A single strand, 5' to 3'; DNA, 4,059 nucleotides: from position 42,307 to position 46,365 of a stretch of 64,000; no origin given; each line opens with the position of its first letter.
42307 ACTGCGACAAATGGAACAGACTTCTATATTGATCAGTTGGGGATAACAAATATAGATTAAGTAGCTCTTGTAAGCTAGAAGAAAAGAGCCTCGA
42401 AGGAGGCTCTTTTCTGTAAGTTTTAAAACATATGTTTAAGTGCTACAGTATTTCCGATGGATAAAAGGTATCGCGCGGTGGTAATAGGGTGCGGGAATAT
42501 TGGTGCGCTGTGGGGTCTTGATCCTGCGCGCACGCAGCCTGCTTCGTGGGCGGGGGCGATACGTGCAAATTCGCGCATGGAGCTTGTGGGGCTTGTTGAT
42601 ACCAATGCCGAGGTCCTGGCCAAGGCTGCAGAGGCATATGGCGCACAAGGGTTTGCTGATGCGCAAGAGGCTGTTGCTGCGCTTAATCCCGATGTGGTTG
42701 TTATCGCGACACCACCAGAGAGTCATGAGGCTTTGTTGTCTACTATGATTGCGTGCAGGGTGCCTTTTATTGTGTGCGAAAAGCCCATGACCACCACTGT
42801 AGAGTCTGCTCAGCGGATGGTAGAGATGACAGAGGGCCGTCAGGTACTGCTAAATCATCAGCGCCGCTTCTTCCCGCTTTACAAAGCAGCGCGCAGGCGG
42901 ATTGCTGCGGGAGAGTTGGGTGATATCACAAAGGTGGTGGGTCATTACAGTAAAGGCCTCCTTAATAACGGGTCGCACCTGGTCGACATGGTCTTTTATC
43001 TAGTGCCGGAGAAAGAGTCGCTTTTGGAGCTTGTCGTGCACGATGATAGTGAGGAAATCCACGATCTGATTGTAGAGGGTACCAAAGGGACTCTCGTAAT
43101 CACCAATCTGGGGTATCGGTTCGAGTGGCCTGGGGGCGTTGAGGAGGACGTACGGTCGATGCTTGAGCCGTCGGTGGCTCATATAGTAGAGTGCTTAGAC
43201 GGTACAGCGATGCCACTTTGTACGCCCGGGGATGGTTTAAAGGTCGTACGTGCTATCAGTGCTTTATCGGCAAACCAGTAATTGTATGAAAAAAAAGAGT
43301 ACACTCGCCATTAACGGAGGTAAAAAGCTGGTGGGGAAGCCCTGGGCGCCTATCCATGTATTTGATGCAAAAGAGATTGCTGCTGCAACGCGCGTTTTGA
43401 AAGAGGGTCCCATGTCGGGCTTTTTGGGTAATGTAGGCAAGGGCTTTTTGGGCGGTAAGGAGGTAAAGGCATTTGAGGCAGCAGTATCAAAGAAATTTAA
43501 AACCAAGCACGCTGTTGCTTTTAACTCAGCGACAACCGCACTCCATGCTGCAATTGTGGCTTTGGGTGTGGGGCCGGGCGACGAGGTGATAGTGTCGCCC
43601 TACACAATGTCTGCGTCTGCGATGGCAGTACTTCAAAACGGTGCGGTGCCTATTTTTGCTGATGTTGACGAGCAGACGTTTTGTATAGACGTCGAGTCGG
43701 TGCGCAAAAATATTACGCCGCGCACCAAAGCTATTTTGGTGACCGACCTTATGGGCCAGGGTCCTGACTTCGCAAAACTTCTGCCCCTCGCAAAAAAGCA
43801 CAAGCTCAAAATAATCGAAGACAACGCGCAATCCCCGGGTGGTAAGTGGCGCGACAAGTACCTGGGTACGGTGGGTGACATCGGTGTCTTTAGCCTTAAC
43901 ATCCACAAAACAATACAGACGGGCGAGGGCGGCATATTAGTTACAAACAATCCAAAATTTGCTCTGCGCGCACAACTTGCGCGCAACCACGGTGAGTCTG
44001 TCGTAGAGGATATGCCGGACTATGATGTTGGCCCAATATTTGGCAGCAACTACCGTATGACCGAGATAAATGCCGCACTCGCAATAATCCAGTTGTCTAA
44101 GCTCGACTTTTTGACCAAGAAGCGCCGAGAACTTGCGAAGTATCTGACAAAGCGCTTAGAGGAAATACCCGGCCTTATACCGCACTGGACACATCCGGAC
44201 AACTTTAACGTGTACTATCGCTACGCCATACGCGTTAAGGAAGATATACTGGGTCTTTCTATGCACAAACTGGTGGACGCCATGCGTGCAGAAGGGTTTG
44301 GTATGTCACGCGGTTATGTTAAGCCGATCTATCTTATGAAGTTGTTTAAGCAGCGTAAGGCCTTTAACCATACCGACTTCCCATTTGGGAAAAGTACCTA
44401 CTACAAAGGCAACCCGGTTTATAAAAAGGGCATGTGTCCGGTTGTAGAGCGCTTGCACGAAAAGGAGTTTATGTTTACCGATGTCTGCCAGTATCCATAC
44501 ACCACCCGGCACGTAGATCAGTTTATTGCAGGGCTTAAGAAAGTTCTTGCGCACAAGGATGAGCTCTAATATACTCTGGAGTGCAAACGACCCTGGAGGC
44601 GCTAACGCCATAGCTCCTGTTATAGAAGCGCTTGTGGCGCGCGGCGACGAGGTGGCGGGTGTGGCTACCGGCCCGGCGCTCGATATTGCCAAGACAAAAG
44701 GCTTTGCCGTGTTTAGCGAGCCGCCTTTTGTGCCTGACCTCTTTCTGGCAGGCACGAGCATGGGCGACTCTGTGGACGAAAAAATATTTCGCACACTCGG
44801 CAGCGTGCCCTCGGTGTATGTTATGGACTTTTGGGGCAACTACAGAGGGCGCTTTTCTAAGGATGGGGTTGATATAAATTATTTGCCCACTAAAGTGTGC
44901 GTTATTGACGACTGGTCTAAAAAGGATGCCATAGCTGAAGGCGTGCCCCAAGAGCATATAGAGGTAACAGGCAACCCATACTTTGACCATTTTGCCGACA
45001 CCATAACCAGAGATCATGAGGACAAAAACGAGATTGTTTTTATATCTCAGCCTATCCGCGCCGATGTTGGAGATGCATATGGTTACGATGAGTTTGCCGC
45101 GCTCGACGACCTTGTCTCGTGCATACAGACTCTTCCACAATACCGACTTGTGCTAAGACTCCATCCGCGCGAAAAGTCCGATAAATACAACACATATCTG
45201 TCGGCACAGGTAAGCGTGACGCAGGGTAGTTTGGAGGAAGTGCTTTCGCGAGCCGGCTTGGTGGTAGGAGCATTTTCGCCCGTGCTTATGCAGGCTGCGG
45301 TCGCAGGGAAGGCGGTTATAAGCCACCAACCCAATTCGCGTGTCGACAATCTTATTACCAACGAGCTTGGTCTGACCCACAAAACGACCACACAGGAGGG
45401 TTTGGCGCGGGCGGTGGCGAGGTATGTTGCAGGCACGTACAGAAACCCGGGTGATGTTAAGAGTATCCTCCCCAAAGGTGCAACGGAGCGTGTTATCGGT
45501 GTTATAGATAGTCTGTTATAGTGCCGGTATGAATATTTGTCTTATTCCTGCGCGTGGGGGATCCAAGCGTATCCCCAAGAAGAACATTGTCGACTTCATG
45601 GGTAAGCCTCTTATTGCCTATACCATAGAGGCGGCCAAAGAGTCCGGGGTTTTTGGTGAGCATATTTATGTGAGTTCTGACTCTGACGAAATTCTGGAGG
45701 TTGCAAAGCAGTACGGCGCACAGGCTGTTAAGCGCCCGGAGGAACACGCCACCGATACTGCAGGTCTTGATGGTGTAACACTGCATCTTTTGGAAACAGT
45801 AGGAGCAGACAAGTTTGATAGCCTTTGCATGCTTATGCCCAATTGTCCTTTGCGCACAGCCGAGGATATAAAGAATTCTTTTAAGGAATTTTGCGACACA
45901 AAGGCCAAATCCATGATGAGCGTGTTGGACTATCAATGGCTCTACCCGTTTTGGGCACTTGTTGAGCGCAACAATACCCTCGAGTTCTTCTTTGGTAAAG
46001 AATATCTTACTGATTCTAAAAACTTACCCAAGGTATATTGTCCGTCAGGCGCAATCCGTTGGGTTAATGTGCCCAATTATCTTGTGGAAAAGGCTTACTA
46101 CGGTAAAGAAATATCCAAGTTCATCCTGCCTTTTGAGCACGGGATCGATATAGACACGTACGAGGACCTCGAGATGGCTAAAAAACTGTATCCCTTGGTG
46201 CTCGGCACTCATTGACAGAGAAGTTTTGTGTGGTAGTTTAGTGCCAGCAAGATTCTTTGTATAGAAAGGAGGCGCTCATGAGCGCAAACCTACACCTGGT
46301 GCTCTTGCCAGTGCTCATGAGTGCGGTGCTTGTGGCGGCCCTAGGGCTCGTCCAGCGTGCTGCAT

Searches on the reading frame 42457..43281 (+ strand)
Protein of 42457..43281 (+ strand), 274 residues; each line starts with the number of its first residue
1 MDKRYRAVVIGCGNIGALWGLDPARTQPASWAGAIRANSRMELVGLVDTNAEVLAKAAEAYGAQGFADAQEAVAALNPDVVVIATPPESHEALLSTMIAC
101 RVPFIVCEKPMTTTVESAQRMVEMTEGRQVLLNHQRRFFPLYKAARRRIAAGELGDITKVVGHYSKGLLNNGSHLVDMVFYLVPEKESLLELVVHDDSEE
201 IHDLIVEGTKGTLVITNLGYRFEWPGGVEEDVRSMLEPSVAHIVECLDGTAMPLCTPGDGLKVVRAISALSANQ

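Call 9: search_protein_families(library=pfam, proteins=[window:42457-43281:+], max_evalue=0.001)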
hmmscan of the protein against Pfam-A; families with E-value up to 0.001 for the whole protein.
window:42457-43281:+ (274 aa): 2 families
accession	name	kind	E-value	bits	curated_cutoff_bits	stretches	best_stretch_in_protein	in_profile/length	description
PF01408.29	GFO_IDH_MocA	-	1.7e-20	74.3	24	1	6-132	2-116/120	Oxidoreductase family, NAD-binding Rossmann fold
PF03807.23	F420_oxidored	-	0.00037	21.5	21.6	0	37-97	21-79/94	NADP oxidoreductase coenzyme F420-dependent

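Call 71: search_protein_families(library=ncbifam, proteins=[window:42457-43281:+], max_evalue=0.00001)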
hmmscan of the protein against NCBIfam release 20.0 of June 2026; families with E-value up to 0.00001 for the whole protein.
window:42457-43281:+ (274 aa): 7 families
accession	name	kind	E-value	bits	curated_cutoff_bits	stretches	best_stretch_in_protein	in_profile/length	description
TIGR04380.1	myo_inos_iolG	equivalog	3.8e-17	62.2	355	1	34-160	19-148/330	inositol 2-dehydrogenase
NF040723.1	UDP-GlcNAcDh_Arch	equivalog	3.5e-15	56.3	450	1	40-165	24-153/302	UDP-N-acetylglucosamine 3-dehydrogenase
NF052479.1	LevoglcsnDh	equivalog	6.4e-13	48.1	650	1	44-165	39-162/386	levoglucosan dehydrogenase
NF041392.1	XylDh_Gfo6_Halo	equivalog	2.7e-12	46.2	350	1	37-170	38-176/350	D-xylose 1-dehydrogenase Gfo6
NF052679.1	InsChiInosDhIolG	equivalog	2.4e-09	36.7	540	1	41-168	28-160/343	bifunctional inositol 2-dehydrogenase/D-chiro-inositol 1-dehydrogenase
NF008607.0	PRK11579.1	subfamily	3.9e-07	29.4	330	1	34-165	23-153/346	oxidoreductase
NF007574.0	PRK10206.1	equivalog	7.4e-07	28.5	352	1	68-164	56-153/345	oxidoreductase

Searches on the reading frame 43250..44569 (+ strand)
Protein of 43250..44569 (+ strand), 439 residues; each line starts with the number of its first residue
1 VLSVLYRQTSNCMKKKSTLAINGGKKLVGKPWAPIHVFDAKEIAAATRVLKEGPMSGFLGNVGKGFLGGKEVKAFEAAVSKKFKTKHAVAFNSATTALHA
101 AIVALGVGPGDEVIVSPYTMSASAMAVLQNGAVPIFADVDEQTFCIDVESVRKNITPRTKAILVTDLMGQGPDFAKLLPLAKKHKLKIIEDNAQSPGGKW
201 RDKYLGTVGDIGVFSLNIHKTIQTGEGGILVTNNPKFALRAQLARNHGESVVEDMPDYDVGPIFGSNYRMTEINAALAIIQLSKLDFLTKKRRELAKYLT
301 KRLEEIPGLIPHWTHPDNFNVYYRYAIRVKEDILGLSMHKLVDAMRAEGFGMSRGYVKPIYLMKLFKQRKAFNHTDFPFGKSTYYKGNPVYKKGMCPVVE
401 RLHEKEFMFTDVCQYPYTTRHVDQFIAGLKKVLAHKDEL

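Call 9: search_protein_families(library=pfam, proteins=[window:43250-44569:+], max_evalue=0.001)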
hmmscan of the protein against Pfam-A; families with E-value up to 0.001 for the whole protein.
window:43250-44569:+ (439 aa): 4 families
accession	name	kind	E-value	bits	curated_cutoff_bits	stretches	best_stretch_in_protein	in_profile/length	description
PF01041.23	DegT_DnrJ_EryC1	-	1.6e-89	301.1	19.8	1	67-383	21-334/360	DegT/DnrJ/EryC1/StrS aminotransferase family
PF01053.26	Cys_Met_Meta_PP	-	9.3e-07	28.2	27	1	72-195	54-177/381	Cys/Met metabolism PLP-dependent enzyme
PF00266.25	Aminotran_5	-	3.6e-06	26.6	21.5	0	83-197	56-181/371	Aminotransferase class-V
PF00155.27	Aminotran_1_2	-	6.1e-06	26.1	19.7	1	72-165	44-153/361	Aminotransferase class I and II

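Call 71: search_protein_families(library=ncbifam, proteins=[window:43250-44569:+], max_evalue=0.00001)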
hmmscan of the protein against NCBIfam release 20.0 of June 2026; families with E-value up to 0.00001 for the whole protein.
window:43250-44569:+ (439 aa): 19 families
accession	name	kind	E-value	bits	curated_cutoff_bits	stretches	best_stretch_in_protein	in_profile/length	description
TIGR03588.1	PseC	equivalog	2.6e-69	234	423.5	1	68-386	28-353/380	UDP-4-amino-4,6-dideoxy-N-acetyl-beta-L-altrosamine transaminase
TIGR04181.1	NHT_00031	hypoth_equivalog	1.6e-52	178.6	420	1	69-371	29-340/359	LegC family aminotransferase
NF008658.2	PRK11658.1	equivalog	1.9e-51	174.9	631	1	41-368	15-335/379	UDP-4-amino-4-deoxy-L-arabinose aminotransferase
NF008687.0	PRK11706.1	equivalog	9e-49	166.2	375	1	73-306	34-270/375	dTDP-4-amino-4,6-dideoxygalactose transaminase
TIGR04427.1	PLP_DesI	equivalog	2.5e-41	142.1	650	1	68-369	50-343/390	dTDP-4-dehydro-6-deoxyglucose aminotransferase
TIGR02379.1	ECA_wecE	subfamily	3.2e-40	138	434.85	1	72-304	33-269/376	dTDP-4-amino-4,6-dideoxy-D-glucose transaminase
NF011936.0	PRK15407.1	equivalog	2.1e-37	128.9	423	1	40-248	34-251/440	lipopolysaccharide biosynthesis protein RfbH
NF005855.0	PRK07777.1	equivalog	9.3e-09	35.1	553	1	92-165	96-170/391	pyridoxal phosphate-dependent aminotransferase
NF009079.0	PRK12414.1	subfamily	3.2e-08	33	481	1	76-165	80-169/384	methionine aminotransferase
NF005305.0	PRK06836.1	equivalog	5.7e-08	32.4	376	1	51-165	64-177/396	pyridoxal phosphate-dependent aminotransferase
NF041091.1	asp_aminotase_Arch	equivalog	5.8e-08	32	550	1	74-165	76-167/376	aspartate aminotransferase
NF006230.0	PRK08363.1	equivalog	6.8e-08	31.7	534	0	91-191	99-205/398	alanine aminotransferase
NF006569.0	PRK09082.1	subfamily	1.3e-07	31.1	420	1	92-165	98-170/386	methionine aminotransferase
NF004975.0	PRK06348.1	equivalog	1.7e-07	30.6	549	1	72-165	76-169/384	pyridoxal phosphate-dependent aminotransferase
NF006488.0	PRK08912.1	equivalog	5.1e-07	28.9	498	1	92-166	94-167/387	aminotransferase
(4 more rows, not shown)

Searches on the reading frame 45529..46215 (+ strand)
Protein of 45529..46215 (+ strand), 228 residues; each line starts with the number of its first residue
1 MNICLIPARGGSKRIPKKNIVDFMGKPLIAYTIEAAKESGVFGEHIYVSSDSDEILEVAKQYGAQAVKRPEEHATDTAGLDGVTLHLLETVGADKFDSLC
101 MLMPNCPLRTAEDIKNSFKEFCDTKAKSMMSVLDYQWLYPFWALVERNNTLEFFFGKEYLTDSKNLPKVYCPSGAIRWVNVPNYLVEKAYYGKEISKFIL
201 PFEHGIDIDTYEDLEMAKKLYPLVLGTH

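Call 9: search_protein_families(library=pfam, proteins=[window:45529-46215:+], max_evalue=0.001)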
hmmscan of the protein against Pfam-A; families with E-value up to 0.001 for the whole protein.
window:45529-46215:+ (228 aa): 2 families
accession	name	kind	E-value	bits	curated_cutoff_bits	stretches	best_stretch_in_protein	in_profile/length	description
PF02348.25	CTP_transf_3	-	1.1e-25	91.2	22.6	1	3-196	1-185/217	Cytidylyltransferase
PF12804.13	NTP_transf_3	-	5.9e-05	23.7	27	1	10-138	7-128/160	MobA-like NTP transferase domain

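Call 71: search_protein_families(library=ncbifam, proteins=[window:45529-46215:+], max_evalue=0.00001)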
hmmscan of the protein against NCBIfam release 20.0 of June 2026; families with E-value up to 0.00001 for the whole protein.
window:45529-46215:+ (228 aa): 6 families
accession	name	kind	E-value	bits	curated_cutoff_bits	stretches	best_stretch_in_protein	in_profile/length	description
TIGR03584.1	PseF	equivalog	7.3e-55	186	205.7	1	3-221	1-220/222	pseudaminic acid cytidylyltransferase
NF003952.0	PRK05450.1-5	subfamily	5.2e-15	55.3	193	1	3-130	4-125/250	3-deoxy-manno-octulosonate cytidylyltransferase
NF009905.0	PRK13368.1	subfamily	1.5e-14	54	255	1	3-123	4-116/243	3-deoxy-manno-octulosonate cytidylyltransferase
TIGR00466.1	kdsB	equivalog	2.1e-12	47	155.2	1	4-80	5-79/241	3-deoxy-manno-octulosonate cytidylyltransferase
NF003948.0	PRK05450.1-1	equivalog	4.5e-11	42.4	281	1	3-75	7-77/248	3-deoxy-manno-octulosonate cytidylyltransferase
NF003950.0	PRK05450.1-3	subfamily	1.9e-10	40.5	234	1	3-81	4-81/248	3-deoxy-manno-octulosonate cytidylyltransferase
